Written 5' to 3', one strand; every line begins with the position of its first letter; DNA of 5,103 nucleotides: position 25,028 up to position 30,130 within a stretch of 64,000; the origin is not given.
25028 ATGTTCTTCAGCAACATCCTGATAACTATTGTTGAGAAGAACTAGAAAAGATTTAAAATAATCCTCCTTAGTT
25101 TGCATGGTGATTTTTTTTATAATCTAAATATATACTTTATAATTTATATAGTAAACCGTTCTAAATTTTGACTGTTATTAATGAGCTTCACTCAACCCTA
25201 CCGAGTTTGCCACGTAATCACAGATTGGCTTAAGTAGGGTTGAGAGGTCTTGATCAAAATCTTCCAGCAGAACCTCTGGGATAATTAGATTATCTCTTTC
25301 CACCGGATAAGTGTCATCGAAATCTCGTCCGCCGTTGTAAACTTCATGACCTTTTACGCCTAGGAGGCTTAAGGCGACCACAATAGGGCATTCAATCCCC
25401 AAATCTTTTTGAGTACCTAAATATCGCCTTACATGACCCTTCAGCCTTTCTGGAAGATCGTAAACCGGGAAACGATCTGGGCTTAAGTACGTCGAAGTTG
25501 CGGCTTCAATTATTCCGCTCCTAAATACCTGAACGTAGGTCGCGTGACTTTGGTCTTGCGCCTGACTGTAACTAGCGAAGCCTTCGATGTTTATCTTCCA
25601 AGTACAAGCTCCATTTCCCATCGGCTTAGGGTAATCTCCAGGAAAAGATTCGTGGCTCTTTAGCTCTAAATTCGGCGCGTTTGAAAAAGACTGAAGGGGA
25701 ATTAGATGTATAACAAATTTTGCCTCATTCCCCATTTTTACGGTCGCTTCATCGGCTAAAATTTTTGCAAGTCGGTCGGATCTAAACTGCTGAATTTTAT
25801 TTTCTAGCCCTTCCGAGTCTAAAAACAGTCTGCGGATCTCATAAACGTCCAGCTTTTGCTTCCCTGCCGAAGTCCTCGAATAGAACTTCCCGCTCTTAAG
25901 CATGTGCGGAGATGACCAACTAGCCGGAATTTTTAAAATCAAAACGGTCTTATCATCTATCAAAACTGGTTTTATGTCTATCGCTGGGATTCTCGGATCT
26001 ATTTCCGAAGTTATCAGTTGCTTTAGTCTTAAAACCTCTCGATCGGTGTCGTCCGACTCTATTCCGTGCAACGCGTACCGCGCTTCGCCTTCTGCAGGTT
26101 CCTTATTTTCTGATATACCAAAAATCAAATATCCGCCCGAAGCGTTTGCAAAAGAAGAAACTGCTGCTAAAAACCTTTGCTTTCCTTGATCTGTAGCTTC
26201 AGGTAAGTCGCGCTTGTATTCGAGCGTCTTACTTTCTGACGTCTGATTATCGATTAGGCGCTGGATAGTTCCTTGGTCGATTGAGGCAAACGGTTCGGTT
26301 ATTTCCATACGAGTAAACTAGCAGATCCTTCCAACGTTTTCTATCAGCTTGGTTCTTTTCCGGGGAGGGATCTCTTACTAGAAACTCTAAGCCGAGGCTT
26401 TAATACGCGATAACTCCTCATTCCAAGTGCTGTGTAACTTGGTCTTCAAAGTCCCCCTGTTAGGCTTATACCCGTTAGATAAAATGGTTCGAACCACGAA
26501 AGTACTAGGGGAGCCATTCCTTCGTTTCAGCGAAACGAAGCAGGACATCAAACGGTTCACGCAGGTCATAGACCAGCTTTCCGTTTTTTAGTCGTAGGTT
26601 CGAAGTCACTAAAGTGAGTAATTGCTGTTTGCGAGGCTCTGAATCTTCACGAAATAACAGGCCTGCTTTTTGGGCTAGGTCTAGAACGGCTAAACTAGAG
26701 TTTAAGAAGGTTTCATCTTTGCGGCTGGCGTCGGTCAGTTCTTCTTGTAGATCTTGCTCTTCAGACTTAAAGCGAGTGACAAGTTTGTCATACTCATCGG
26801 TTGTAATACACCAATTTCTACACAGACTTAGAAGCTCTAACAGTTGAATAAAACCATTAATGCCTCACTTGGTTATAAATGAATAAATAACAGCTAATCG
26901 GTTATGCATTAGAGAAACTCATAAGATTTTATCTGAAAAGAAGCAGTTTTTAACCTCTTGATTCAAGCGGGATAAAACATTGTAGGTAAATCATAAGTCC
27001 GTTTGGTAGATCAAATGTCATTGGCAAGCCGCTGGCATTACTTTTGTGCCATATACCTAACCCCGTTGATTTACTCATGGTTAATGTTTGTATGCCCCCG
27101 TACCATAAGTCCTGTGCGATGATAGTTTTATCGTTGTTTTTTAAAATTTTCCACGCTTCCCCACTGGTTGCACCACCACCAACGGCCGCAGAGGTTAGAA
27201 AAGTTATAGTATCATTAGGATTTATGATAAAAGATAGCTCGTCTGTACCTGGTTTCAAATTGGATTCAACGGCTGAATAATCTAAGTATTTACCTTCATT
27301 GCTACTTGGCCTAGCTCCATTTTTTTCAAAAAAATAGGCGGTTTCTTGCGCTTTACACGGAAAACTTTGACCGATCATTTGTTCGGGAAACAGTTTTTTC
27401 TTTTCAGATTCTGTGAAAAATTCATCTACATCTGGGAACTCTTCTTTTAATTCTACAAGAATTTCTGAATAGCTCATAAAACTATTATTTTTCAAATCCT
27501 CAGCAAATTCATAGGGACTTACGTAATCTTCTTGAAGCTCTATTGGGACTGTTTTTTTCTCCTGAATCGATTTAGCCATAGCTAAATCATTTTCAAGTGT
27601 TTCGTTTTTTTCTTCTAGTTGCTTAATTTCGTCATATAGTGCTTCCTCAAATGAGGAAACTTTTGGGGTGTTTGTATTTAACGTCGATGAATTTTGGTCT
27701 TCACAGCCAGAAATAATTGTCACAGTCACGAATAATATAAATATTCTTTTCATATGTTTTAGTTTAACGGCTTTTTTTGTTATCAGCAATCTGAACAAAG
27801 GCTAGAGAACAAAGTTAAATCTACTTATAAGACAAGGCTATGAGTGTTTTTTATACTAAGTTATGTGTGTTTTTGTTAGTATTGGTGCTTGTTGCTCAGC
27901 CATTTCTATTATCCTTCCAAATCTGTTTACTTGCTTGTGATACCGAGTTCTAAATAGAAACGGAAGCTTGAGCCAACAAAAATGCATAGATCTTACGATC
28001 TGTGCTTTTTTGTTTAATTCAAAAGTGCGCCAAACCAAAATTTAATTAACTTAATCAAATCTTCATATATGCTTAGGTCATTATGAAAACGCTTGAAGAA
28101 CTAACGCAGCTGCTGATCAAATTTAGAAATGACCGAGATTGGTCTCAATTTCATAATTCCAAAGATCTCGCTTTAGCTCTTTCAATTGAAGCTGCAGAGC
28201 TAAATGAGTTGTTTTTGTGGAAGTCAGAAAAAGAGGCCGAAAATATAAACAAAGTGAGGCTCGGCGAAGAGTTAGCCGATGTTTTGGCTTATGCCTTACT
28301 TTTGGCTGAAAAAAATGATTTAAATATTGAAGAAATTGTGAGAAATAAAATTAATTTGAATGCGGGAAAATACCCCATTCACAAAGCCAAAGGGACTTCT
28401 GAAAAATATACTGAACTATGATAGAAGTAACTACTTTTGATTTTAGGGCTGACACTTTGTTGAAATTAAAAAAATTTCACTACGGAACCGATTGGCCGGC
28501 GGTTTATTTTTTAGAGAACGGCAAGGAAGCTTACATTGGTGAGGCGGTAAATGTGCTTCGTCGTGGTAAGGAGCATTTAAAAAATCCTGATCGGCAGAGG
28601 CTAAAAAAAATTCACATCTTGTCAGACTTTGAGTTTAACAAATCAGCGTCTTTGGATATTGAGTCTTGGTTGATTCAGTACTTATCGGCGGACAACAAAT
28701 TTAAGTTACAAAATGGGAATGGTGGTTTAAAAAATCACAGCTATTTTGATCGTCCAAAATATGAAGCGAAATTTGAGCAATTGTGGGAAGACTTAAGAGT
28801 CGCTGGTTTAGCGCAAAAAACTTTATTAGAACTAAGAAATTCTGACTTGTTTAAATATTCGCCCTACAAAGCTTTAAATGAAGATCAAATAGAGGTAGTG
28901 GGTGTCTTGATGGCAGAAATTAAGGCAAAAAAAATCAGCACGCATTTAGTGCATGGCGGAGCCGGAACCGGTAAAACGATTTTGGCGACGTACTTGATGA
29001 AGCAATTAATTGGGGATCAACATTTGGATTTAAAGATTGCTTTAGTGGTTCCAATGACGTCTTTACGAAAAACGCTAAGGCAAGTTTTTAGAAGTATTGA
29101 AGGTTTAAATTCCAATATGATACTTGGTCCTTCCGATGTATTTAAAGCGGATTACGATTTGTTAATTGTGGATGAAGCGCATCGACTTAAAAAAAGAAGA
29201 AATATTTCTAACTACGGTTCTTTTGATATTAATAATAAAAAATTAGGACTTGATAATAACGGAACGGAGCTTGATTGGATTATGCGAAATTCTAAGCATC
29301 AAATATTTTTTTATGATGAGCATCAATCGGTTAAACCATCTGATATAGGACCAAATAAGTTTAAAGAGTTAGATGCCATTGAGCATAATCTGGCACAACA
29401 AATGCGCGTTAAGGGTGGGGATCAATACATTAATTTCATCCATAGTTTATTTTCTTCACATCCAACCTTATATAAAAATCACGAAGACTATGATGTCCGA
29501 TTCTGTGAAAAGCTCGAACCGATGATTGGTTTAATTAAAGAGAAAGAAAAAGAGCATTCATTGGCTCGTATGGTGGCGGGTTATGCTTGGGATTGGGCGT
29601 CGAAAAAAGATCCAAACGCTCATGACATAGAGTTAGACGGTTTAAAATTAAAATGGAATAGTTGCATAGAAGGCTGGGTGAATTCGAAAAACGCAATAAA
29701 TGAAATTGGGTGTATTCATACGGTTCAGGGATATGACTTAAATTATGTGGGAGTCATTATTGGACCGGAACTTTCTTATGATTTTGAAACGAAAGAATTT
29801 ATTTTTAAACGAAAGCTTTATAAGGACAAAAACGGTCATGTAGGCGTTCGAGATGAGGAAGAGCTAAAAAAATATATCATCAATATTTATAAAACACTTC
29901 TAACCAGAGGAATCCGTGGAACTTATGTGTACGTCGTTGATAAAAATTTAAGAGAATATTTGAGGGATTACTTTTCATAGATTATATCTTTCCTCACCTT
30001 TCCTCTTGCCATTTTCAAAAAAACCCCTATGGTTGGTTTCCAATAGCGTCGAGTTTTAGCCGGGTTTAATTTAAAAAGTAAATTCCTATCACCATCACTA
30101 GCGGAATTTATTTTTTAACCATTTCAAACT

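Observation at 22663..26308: AlbA_2/Schlafen-like + Panacea(DUF4065)-like + 649-aa three-TM protein: candidate undescribed PanAT-type toxin-antitoxin / abortive-infection module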

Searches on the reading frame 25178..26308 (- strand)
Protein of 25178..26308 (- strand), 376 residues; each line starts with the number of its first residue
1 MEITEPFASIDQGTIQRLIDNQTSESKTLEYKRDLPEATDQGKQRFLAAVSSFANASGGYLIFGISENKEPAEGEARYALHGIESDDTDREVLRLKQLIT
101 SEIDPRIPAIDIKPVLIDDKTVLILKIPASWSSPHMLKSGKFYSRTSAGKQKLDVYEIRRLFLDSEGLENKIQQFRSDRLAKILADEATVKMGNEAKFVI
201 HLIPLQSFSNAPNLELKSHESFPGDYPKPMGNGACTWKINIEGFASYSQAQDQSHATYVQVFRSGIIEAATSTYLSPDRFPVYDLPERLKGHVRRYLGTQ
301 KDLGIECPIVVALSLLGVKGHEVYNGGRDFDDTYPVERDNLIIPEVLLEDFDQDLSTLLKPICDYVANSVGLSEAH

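Call 3: search_protein_families(library=pfam, proteins=[window:25178-26308:-], max_evalue=0.1)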
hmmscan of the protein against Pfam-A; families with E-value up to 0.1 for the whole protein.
window:25178-26308:- (376 aa): 1 family
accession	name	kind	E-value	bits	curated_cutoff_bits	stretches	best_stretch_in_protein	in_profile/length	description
PF04326.19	SLFN_AlbA_2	-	3.2e-19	70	25.3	1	25-153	1-117/118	Schlafen, AlbA_2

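Call 4: search_protein_families(library=padloc, proteins=[window:25178-26308:-], max_evalue=0.1)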
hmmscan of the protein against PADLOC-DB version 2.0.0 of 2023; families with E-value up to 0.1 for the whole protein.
window:25178-26308:- (376 aa): 1 family
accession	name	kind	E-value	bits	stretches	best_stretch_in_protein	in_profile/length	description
PDLC05032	PDC-S50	-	0.00034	17.8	1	14-139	8-125/387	-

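Call 96: search_protein_families(library=ncbifam, proteins=[window:25178-26308:-], max_evalue=0.01)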
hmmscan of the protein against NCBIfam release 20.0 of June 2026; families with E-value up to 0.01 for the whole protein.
window:25178-26308:- (376 aa): 0 families

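Call 97: search_protein_families(library=phrogs, proteins=[window:25178-26308:-], max_evalue=0.01)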
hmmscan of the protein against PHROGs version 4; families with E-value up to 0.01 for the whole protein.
window:25178-26308:- (376 aa): 1 family
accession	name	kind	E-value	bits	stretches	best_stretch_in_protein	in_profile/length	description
phrog_12156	-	DNA, RNA and nucleotide metabolism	1e-13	51.8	1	22-165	15-151/485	DNA helicase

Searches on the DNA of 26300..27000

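Call 101: search_rna_families(source=window, start=26300, end=27000, threshold=evalue, max_evalue=1)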
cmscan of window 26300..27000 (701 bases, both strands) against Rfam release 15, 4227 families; matches with E-value up to 1: 1.
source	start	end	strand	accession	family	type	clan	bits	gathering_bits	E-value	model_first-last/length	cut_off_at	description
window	26614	26668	+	RF01642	ceN54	Gene; snRNA; snoRNA; CD-box;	-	20.3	60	0.091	1-68/68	no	Caenorhabditis snoRNA ceN54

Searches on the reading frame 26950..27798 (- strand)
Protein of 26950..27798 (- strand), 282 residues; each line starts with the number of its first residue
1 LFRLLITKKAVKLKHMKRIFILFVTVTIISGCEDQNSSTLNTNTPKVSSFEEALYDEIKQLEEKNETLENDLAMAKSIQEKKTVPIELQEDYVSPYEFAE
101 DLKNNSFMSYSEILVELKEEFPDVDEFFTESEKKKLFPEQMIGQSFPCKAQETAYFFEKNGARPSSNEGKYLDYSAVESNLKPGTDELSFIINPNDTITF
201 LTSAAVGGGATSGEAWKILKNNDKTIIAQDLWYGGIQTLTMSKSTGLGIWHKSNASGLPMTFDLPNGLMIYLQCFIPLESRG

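Call 3: search_protein_families(library=pfam, proteins=[window:26950-27798:-], max_evalue=0.1)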
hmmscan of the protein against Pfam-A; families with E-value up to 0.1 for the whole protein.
window:26950-27798:- (282 aa): 2 families
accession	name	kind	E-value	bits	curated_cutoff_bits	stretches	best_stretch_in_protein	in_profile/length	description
PF14916.11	CCDC92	-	0.058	13.7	28.3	0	53-82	24-53/57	Coiled-coil domain of unknown function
PF16342.10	DUF4972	-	0.074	13.4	28.8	0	17-63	11-58/128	Domain of unknown function (DUF4972)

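Call 4: search_protein_families(library=padloc, proteins=[window:26950-27798:-], max_evalue=0.1)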
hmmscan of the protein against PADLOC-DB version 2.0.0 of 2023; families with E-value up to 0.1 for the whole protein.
window:26950-27798:- (282 aa): 0 families

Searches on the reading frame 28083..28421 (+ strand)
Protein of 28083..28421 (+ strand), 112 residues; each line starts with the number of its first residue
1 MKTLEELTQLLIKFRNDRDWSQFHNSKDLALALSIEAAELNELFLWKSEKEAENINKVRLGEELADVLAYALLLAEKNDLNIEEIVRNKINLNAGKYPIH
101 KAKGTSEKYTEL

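Call 3: search_protein_families(library=pfam, proteins=[window:28083-28421:+], max_evalue=0.1)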
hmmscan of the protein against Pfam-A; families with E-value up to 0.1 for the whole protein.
window:28083-28421:+ (112 aa): 3 families
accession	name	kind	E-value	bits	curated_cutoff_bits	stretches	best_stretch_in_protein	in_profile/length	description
PF12643.12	MazG-like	-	2.2e-15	57.1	27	1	32-112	2-85/85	MazG-like family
PF08761.16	dUTPase_2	-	0.0003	21.6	22.9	1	21-88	23-92/162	dUTPase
PF03819.22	MazG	-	0.0057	17.3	22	1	31-88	8-61/74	MazG nucleotide pyrophosphohydrolase domain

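Call 4: search_protein_families(library=padloc, proteins=[window:28083-28421:+], max_evalue=0.1)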
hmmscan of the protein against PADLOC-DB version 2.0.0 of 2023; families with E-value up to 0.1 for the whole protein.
window:28083-28421:+ (112 aa): 0 families

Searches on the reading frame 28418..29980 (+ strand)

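Call 3: search_protein_families(library=pfam, proteins=[window:28418-29980:+], max_evalue=0.1)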
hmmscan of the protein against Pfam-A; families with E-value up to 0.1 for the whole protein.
window:28418-29980:+ (520 aa): 17 families
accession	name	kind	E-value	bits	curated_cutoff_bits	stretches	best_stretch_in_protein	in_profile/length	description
PF09848.15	SLFN-g3_helicase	-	4.2e-63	214.2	24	1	176-508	4-354/354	Schlafen group 3, DNA/RNA helicase domain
PF04851.21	ResIII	-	3.9e-09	37.1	22.5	1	152-229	3-78/164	Type III restriction enzyme, res subunit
PF13401.12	AAA_22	-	6.6e-05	23.7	27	1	177-258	9-97/130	AAA domain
PF00270.35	DEAD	-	0.00022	21.4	26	1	176-229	17-70/167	DEAD/DEAH box helicase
PF00004.35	AAA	-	0.00032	21.6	21.2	1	177-261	2-73/131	ATPase family associated with various cellular activities (AAA)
PF24883.2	NPHP3_N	-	0.0026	18.4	24.8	1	175-226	24-74/164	Nephrocystin 3, N-terminal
PF13191.12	AAA_16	-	0.0035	18.3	32.6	1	162-233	13-88/167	AAA ATPase domain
PF13604.12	AAA_30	-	0.0054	16.9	27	1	153-257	2-100/191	AAA domain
PF05970.20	PIF1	-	0.006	16.6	25.9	1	153-208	2-57/223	PIF1-like helicase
PF00580.27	UvrD-helicase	-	0.0098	16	23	1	174-214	14-54/271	UvrD/REP helicase N-terminal domain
PF13245.12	AAA_19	-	0.01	16.5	25.1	1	172-255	10-100/134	AAA domain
PF05729.18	NACHT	-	0.016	15.5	26.7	1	175-217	2-46/167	NACHT domain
PF06745.19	ATPase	-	0.017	14.9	26.6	1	174-233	20-80/231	KaiC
PF20720.3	nSTAND3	-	0.037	14.2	27.2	0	176-201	20-45/155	Novel STAND NTPase 3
PF13086.12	AAA_11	-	0.054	13.7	27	0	153-198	2-42/257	AAA domain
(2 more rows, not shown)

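Call 4: search_protein_families(library=padloc, proteins=[window:28418-29980:+], max_evalue=0.1)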
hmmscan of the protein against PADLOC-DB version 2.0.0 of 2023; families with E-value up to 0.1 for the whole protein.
window:28418-29980:+ (520 aa): 18 families
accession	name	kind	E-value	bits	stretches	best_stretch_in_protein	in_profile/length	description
PDLC02372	Nhi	-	4.4e-14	50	1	145-380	176-377/470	-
PDLC02350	AbiO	-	6.4e-14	49.6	1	153-379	179-372/468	AbiO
PDLC04925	PDC-S14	-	2.6e-07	27.9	1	26-106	62-148/301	-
PDLC04924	PDC-S14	-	2.1e-06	25.6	1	4-139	28-167/280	-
PDLC05014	PDC-S41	-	3.9e-06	23.4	1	323-506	444-623/657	-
PDLC04922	PDC-S14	-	1.4e-05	22.5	1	25-101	48-124/305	-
PDLC04923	PDC-S14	-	0.00024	18.3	1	34-102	85-153/320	-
PDLC02843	DpdE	-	0.0003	16.8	1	181-264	183-275/1091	DpdE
PDLC04472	PDC-M16A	-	0.00089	15.7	1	151-191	218-258/930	-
PDLC01730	typeIV_DinG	-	0.0015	14.9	1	214-259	342-385/802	Csf4_1_IVA1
PDLC01439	typeIV_DinG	-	0.0024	14.6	0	145-233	9-86/575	CAS-IV-A; associated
PDLC02840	DpdE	-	0.0042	13.4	1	181-259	184-271/1091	DpdE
PDLC04556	PDC-M27C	-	0.0043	13.4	0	243-264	191-212/892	-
PDLC04476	PDC-M16A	-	0.0044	13.5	1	152-201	4-53/691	-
PDLC02707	PbeA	-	0.0075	12.9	1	182-223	277-317/672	PbeA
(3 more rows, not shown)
